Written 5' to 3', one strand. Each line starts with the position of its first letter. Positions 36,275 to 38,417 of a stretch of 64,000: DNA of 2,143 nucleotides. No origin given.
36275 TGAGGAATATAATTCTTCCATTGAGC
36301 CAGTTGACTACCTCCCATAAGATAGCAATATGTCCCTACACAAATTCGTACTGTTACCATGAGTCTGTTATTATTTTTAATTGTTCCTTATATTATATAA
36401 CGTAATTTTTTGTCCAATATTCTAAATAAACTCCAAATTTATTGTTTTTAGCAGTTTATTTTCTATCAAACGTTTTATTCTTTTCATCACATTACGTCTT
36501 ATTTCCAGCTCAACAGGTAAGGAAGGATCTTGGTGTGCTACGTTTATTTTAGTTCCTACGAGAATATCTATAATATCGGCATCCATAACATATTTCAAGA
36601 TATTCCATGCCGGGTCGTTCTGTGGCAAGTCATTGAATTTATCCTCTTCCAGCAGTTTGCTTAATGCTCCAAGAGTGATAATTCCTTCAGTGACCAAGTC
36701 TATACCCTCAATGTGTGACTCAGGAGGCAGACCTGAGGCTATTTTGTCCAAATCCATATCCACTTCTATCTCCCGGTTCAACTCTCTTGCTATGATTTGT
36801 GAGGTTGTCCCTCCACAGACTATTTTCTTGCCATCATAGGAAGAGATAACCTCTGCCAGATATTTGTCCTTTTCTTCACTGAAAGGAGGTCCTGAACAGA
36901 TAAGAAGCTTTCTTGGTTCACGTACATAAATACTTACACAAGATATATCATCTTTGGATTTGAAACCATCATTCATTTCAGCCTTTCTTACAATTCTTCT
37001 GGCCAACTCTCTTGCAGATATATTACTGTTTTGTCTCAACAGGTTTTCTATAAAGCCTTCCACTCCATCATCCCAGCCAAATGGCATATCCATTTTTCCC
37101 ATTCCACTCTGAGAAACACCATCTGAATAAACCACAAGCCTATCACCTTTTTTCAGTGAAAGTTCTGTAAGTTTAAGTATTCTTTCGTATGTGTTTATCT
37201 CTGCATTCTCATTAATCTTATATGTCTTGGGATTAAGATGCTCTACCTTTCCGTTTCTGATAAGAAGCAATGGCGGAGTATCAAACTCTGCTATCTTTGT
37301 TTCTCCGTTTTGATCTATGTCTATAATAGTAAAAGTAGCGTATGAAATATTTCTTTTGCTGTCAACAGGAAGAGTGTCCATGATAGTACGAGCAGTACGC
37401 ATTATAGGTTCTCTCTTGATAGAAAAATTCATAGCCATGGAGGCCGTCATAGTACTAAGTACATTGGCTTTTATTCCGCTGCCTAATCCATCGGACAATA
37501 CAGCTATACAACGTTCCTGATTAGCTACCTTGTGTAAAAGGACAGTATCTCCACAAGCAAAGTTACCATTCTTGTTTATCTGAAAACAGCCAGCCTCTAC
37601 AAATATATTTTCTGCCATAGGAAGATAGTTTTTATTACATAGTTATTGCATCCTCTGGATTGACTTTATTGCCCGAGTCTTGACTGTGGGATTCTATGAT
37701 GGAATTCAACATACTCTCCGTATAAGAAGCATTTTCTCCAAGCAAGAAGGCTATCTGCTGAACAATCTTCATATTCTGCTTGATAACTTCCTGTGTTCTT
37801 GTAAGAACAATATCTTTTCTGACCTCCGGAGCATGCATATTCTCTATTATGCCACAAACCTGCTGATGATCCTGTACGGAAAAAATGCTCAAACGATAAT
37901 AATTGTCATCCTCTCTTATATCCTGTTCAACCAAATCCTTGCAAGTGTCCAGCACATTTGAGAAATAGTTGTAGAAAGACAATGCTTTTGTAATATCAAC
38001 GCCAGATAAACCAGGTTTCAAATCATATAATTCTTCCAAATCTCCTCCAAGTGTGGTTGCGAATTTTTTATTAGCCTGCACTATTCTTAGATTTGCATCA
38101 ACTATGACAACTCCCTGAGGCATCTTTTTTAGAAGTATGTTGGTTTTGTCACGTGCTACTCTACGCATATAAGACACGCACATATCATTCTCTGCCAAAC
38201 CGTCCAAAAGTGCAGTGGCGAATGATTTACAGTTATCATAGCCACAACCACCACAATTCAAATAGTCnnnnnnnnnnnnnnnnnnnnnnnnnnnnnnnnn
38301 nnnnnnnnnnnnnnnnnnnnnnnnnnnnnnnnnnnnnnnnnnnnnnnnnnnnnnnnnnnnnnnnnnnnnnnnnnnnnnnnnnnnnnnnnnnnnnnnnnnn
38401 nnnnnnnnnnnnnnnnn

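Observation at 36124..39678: Ferredoxin / HydS-type sensory [FeFe]-hydrogenase(PAS) / PP2C phosphatase / ferredoxin operon with no visible signalling partner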

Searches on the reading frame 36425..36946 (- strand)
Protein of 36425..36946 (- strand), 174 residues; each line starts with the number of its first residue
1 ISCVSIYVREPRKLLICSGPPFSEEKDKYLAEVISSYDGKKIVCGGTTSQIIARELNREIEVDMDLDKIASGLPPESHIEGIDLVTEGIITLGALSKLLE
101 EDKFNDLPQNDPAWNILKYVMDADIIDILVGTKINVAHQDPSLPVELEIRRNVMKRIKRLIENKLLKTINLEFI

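Call 27: search_protein_representatives(protein=window:36425-36946:-)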
Query: 174 residues. Proteins with E-value up to 0.001 (for the whole library): 839; up to 1e-10: 506; up to 1e-30: 91. The best 150 are listed.
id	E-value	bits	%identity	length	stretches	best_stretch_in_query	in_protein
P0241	6.0e-62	225.3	60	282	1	1-174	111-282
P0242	6.0e-56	205.7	55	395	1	2-174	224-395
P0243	8.5e-51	189.0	52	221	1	1-174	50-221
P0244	7.7e-50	185.9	48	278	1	1-173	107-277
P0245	9.1e-50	185.6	53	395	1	2-174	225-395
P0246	1.7e-49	184.8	50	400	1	1-174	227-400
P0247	5.7e-49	183.0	51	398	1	2-174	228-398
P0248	1.5e-48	181.6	49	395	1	1-174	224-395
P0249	2.1e-48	181.2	53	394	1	1-174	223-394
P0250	4.3e-47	176.9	50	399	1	1-174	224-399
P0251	2.0e-46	174.8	51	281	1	2-174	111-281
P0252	2.6e-46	174.4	53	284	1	2-174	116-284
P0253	2.8e-46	174.3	50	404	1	1-174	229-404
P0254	6.2e-46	173.2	49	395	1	1-174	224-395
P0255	6.8e-46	173.0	49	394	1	2-174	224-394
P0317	9.0e-35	136.9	39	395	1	2-173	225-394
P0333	2.7e-30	122.3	38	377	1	4-172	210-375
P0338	2.5e-29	119.1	37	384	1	2-174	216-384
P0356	1.5e-26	110.1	35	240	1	3-163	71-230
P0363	1.4e-25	107.0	37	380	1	4-173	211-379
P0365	1.7e-25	106.7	36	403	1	1-172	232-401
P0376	2.5e-24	102.9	36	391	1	2-174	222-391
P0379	9.1e-24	101.1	35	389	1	1-173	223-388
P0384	2.9e-23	99.4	34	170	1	11-161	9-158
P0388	6.8e-23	98.2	35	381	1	2-161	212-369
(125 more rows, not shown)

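Call 36: predict_structure(alignment_id=A2)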
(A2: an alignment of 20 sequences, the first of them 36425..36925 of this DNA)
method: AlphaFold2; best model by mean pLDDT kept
length: 167 residues; sequences in the alignment: 20
mean_pLDDT: 85.2   pTM: 0.83
mean pLDDT of the five models: 85.2, 83.6, 82.6, 75.9, 74.0
residues with pLDDT >= 90: 89; 70-90: 48; 50-70: 26; < 50: 4
segments of 3 or more residues with pLDDT < 50: 129-132
pLDDT, mean of each block of 10 residues (from residue 1): 91 90 96 93 93 76 66 90 88 78 81 95 76 59 90 93 95
secondary structure, 60 per line:
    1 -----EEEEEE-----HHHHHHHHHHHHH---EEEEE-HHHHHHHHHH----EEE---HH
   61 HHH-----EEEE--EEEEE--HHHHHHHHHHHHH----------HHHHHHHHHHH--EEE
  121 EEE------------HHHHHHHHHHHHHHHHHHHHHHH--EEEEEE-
elements in order: E6-11 H17-29 E33-37 H39-48 E53-55 H59-63 E69-72 E75-79 H82-94 H105-115 E118-123 H136-158 E161-166

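Call 40: fold_search(model_id=the predicted structure, library=pdb)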
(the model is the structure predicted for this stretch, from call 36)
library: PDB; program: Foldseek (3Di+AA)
matches with E <= 10: 1360; with E <= 0.001: 0
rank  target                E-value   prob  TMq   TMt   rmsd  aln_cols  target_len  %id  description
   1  3rag_B                6.9e-03  0.72  0.33  0.26  11.7       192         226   10  Crystal Structure of Uncharacterized protein Aaci_0196 from Alicyclobacillus acidocaldarius subsp. acidocaldarius DSM  (released 2011-09-14)
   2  1vmd_A                7.4e-03  0.80  0.29  0.31   8.3       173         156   13  Crystal structure of Methylglyoxal synthase (TM1185) from Thermotoga maritima at 2.06 A resolution (released 2004-09-28)
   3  3rag_A                8.9e-03  0.77  0.37  0.29  11.3       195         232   11  Crystal Structure of Uncharacterized protein Aaci_0196 from Alicyclobacillus acidocaldarius subsp. acidocaldarius DSM  (released 2011-09-14)
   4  8aeq                  9.4e-03  0.80  0.37  0.14  11.0       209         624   10  Malonyl-CoA reductase from Chloroflexus aurantiacus - C-terminal R773Q variant (released 2023-04-05)
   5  6k8v_A                1.3e-02  0.89  0.38  0.15   8.9       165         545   10  Crystal structure of N-domain of baterial malonyl-CoA reductase (released 2020-03-18)
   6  8a8t                  2.1e-02  0.69  0.38  0.14  13.4       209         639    9  Malonyl-CoA reductase from Chloroflexus aurantiacus - C-terminal NADP and malonate bound (released 2023-04-05)
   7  2ejb                  2.9e-02  0.44  0.31  0.30   9.2       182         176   10  Crystal Structure Of Phenylacrylic Acid Decarboxylase from Aquifex aeolicus (released 2008-03-18)
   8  8rja_B                3.3e-02  0.92  0.45  0.21   5.6       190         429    8  Crystal structure of the F420-reducing formylmethanofuran dehydrogenase complex from the ethanotroph Candidatus Ethano (released 2024-10-02)
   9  4ipt                  3.5e-02  0.92  0.39  0.32   5.9       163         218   12  The crystal structure of a short-chain dehydrogenases/reductase (ethylated) from Veillonella parvula DSM 2008 (released 2013-02-06)
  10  1geg_A                3.7e-02  0.54  0.37  0.28  11.8       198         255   10  CRYATAL STRUCTURE ANALYSIS OF MESO-2,3-BUTANEDIOL DEHYDROGENASE (released 2001-02-28)
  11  3v8b_A                4.2e-02  0.47  0.36  0.27  12.0       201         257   11  Crystal Structure of a 3-ketoacyl-ACP reductase from Sinorhizobium meliloti 1021 (released 2012-01-11)
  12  4rhe_C                4.5e-02  0.51  0.37  0.32   9.6       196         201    9  Crystal structure of UbiX, an aromatic acid decarboxylase from the Colwellia psychrerythraea 34H (released 2015-02-18)
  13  8i70                  4.8e-02  0.41  0.35  0.13  13.8       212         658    8  Crystal structure of NADP-binding form of malonyl-CoA reductase C-domain from Chloroflexus aurantiacus (released 2023-06-14)
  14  3slg_D                5.1e-02  0.23  0.30  0.19  12.7       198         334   13  Crystal structure of PbgP3 protein from Burkholderia pseudomallei (released 2011-07-06)
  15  2b98_C                5.8e-02  0.72  0.33  0.35   6.3       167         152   11  Crystal Structure of an archaeal pentameric riboflavin synthase (released 2005-11-08)
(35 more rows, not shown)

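Call 55: list_cluster_members(proteins=[P0317, P0333, P0338, P0363, P0365, P0376, P0379, P0388, P0356, P0384])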
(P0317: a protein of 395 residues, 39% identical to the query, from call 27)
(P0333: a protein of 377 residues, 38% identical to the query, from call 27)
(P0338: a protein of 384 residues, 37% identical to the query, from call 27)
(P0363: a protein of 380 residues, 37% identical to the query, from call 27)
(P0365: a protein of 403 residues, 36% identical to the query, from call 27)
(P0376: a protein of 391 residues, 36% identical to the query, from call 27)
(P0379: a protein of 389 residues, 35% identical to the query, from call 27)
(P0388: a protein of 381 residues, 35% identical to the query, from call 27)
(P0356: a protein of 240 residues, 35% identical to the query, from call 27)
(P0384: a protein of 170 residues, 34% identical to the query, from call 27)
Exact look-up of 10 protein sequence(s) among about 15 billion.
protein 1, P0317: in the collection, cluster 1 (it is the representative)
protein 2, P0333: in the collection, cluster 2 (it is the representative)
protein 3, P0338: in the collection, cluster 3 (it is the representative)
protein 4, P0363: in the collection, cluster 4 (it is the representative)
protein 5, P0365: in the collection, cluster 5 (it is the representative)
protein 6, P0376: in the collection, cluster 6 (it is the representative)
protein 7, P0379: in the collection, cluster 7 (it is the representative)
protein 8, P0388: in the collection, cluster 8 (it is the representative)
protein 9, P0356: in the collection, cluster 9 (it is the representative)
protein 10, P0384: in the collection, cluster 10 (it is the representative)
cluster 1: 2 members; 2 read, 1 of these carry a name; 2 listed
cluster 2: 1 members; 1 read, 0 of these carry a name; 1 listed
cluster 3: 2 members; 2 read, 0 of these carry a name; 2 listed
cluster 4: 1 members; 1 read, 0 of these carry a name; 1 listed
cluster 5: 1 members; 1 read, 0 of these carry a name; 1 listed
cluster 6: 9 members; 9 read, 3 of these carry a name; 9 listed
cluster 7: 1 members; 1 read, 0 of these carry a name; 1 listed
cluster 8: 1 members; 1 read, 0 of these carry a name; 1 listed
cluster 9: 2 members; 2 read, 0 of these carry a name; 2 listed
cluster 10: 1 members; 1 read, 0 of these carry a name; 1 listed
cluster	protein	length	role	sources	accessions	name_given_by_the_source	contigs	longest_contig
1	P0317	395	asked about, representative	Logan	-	-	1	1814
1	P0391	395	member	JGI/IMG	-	hypothetical protein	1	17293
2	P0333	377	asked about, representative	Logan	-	-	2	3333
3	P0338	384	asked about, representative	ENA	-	-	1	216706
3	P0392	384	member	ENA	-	-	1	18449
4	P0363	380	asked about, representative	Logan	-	-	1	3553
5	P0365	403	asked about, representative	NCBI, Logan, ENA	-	-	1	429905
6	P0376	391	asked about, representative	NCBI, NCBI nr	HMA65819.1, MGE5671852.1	MAG: SpoIIE family protein phosphatase [Fibrobacterota bacterium] | SpoIIE family protein phosphatase [Chitinispirillaceae bacterium]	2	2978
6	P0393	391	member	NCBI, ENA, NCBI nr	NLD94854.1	MAG: SpoIIE family protein phosphatase [Fibrobacter sp.] | SpoIIE family protein phosphatase [Fibrobacter sp.]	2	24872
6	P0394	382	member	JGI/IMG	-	hypothetical protein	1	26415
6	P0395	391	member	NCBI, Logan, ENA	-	-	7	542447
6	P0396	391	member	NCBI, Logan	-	-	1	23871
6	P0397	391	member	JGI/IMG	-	-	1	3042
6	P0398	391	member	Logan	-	-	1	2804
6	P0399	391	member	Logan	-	-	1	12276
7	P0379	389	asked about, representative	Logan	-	-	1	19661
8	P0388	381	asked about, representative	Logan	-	-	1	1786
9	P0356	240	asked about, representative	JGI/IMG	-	-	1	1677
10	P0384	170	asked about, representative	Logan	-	-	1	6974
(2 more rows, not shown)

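Call 62: search_solved_structures(query=A2, max_evalue=10)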
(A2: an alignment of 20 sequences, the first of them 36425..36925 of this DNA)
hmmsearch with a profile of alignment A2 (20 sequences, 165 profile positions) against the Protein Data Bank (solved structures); distinct sequences matched with E-value up to 10: 1.
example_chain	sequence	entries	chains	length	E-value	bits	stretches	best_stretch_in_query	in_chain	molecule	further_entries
4qlh_A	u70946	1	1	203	1.1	12.8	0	18-62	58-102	Protease, linker, Protease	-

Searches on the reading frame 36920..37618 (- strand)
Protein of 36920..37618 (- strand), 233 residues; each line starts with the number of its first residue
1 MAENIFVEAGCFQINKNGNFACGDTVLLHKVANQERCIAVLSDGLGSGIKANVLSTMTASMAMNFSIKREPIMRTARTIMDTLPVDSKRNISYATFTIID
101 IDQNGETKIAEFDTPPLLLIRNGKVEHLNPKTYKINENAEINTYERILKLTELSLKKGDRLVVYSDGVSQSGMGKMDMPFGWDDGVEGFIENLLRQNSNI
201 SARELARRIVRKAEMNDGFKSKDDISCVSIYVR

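Call 81: search_solved_structures(query=window:36920-37618:-, max_evalue=1, show_alignments=2)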
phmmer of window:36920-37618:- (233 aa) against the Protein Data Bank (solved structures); distinct sequences matched with E-value up to 1: 9.
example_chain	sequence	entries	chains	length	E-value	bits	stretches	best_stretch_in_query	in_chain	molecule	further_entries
3w40_A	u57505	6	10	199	2.6e-05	27.3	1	3-68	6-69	Phosphoserine phosphatase RsbX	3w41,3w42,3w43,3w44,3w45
3t91_A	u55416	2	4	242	5.2e-05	26.3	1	7-171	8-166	Stage II sporulation protein E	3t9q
5mqh_A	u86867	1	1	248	5.3e-05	26.2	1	7-171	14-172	Serine phosphatase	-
5ucg_A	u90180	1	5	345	0.00013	24.9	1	7-170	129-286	Stage II sporulation protein E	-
3pu9_A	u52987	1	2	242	0.00014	24.8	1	7-179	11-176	Protein serine/threonine phosphatase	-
3zt9_A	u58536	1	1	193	0.055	16.4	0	7-62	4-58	Stage II sporulation protein E (SpoIIE)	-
3tkl_B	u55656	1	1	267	0.28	14.1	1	141-209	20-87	LidA protein, substrate of the Dot/Icm system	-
4h5y_A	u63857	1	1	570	0.91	12.4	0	141-209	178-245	LidA protein, substrate of the Dot/Icm system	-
3tnf_B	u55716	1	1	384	0.95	12.3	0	141-209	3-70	LidA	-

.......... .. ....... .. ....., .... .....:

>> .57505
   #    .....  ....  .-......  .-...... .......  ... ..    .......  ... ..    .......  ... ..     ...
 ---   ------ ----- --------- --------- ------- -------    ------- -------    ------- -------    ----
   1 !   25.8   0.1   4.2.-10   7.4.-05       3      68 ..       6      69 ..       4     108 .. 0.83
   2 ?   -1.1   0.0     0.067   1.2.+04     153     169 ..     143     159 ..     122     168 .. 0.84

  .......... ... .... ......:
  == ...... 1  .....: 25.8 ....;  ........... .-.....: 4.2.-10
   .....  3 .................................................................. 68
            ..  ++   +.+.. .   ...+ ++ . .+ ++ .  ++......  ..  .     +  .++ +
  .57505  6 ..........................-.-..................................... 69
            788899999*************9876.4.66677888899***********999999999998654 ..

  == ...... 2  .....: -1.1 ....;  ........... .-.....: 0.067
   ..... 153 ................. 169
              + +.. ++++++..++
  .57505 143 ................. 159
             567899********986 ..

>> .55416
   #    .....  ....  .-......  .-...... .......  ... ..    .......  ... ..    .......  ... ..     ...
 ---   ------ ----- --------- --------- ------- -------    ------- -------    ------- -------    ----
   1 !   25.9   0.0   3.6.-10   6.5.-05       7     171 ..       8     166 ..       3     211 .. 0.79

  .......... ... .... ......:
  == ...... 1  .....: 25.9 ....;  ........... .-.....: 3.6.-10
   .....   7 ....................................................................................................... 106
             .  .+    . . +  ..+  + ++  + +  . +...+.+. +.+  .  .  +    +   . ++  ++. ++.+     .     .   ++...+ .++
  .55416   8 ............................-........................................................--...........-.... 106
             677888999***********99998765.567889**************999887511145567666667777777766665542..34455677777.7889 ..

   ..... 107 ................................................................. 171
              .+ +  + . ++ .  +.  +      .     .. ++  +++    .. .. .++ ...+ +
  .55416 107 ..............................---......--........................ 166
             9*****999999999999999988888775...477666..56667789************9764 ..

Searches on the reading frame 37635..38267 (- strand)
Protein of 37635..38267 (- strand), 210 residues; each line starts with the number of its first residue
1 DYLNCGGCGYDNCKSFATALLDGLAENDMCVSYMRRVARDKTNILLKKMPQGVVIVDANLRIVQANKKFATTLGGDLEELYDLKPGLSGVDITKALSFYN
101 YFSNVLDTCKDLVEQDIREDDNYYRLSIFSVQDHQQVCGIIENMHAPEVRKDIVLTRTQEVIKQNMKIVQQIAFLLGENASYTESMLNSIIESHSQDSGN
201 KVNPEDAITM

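Call 69: search_protein_families(library=pfam, alignment_id=A3, max_evalue=0.01)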
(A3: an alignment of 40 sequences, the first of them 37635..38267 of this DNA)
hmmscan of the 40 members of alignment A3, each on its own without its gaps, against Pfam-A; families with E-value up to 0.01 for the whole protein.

A. member 1, window:37635-38267:- (210 aa): 6 families
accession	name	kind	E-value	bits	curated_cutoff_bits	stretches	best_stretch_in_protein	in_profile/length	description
PF04060.18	FeS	-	4.7e-09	36.3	23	1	3-31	4-32/33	Putative Fe-S cluster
PF13188.13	PAS_8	-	5.6e-05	23.3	21.8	1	46-78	7-40/65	PAS domain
PF08448.16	PAS_4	-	0.00053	20.6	23.1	1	47-84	2-39/110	PAS fold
PF12860.13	PAS_7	-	0.001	19.6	27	1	46-72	1-27/115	PAS fold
PF13426.13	PAS_9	-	0.0052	17.5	27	0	50-82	1-33/103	PAS domain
PF00989.32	PAS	-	0.0085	16.5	22.6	0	46-80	7-41/113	PAS fold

B. families by the number of members that match (of 40 scanned): 6 families
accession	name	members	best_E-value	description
PF04060.18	FeS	40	1.6e-12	Putative Fe-S cluster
PF13188.13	PAS_8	38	1.4e-07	PAS domain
PF13426.13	PAS_9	27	9.7e-06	PAS domain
PF00989.32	PAS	26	1.4e-06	PAS fold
PF08448.16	PAS_4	11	0.00016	PAS fold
PF12860.13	PAS_7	10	0.00015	PAS fold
